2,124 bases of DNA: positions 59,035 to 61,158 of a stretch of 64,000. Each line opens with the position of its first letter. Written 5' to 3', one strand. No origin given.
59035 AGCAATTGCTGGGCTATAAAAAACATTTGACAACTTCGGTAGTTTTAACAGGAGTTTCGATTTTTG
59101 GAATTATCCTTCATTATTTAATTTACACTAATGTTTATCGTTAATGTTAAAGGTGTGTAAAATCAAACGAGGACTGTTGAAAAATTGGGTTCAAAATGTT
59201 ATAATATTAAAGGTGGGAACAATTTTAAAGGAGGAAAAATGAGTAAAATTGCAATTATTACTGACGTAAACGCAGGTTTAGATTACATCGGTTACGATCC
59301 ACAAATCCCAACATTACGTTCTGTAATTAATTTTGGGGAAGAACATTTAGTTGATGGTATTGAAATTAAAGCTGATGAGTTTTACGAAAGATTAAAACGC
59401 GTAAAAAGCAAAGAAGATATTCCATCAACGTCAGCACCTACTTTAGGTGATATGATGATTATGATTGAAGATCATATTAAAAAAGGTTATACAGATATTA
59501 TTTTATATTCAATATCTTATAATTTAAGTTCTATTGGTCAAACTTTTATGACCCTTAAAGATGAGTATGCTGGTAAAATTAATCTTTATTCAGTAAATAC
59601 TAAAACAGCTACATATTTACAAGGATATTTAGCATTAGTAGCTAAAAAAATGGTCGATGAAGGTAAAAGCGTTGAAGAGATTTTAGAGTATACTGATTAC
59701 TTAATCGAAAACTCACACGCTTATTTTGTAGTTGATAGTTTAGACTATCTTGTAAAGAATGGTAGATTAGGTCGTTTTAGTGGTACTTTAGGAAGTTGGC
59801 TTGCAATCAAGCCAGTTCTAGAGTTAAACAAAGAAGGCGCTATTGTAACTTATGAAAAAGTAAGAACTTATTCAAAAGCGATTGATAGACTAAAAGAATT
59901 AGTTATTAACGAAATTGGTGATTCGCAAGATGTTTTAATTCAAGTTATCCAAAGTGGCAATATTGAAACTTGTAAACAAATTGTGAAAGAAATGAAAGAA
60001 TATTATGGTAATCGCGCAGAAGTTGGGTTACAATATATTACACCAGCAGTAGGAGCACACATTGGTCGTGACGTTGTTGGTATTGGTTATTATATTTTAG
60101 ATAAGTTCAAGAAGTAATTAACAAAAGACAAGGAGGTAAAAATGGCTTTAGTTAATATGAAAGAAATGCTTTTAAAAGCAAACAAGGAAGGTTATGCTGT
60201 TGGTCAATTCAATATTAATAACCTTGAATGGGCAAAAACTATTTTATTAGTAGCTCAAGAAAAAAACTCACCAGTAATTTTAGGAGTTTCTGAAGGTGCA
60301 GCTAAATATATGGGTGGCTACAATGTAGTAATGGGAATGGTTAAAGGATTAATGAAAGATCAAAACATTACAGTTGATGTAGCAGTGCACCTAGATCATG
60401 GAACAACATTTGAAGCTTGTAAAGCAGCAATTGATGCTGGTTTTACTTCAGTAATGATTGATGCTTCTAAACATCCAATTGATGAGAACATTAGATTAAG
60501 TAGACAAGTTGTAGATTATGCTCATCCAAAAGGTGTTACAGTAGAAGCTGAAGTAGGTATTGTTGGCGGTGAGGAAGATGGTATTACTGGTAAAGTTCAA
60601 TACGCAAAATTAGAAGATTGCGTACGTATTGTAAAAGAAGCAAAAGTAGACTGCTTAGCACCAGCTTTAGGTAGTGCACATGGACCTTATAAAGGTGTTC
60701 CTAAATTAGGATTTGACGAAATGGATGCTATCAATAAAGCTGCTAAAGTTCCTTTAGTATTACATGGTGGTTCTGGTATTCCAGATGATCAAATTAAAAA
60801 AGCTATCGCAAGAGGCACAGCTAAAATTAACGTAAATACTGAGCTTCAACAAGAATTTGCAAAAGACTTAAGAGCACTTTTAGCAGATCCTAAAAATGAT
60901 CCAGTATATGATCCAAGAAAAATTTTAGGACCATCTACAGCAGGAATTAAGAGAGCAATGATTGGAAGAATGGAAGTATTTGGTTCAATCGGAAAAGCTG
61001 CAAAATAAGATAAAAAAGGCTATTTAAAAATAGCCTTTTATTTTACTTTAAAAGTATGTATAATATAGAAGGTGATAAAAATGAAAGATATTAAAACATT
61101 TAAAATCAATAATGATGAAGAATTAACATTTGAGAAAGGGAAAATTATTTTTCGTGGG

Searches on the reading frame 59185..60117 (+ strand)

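Call 75: search_protein_families(library=pfam, proteins=[window:59185-60117:+], max_evalue=0.00001)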
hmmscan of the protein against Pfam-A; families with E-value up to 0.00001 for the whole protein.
window:59185-60117:+ (310 aa): 1 family
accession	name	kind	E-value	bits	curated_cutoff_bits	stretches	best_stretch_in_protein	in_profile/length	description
PF02645.21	DegV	-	1.9e-62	211.6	27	1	21-303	1-278/280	Uncharacterised protein, DegV family COG1307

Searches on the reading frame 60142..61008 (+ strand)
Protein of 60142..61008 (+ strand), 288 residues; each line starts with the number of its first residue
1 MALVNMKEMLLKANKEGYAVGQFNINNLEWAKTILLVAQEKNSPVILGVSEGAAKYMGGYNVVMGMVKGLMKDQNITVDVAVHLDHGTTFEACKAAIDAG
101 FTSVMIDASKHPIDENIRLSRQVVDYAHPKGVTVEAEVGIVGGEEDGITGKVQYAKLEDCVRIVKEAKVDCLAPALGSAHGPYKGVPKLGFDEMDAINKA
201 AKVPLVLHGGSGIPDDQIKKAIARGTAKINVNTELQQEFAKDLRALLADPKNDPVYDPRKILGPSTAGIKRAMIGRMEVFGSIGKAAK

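Call 75: search_protein_families(library=pfam, proteins=[window:60142-61008:+], max_evalue=0.00001)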
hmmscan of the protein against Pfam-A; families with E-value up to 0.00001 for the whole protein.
window:60142-61008:+ (288 aa): 1 family
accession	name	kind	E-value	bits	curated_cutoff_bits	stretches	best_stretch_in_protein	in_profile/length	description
PF01116.26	F_bP_aldolase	-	1.5e-100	336.7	25.5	1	4-285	1-277/277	Fructose-bisphosphate aldolase class-II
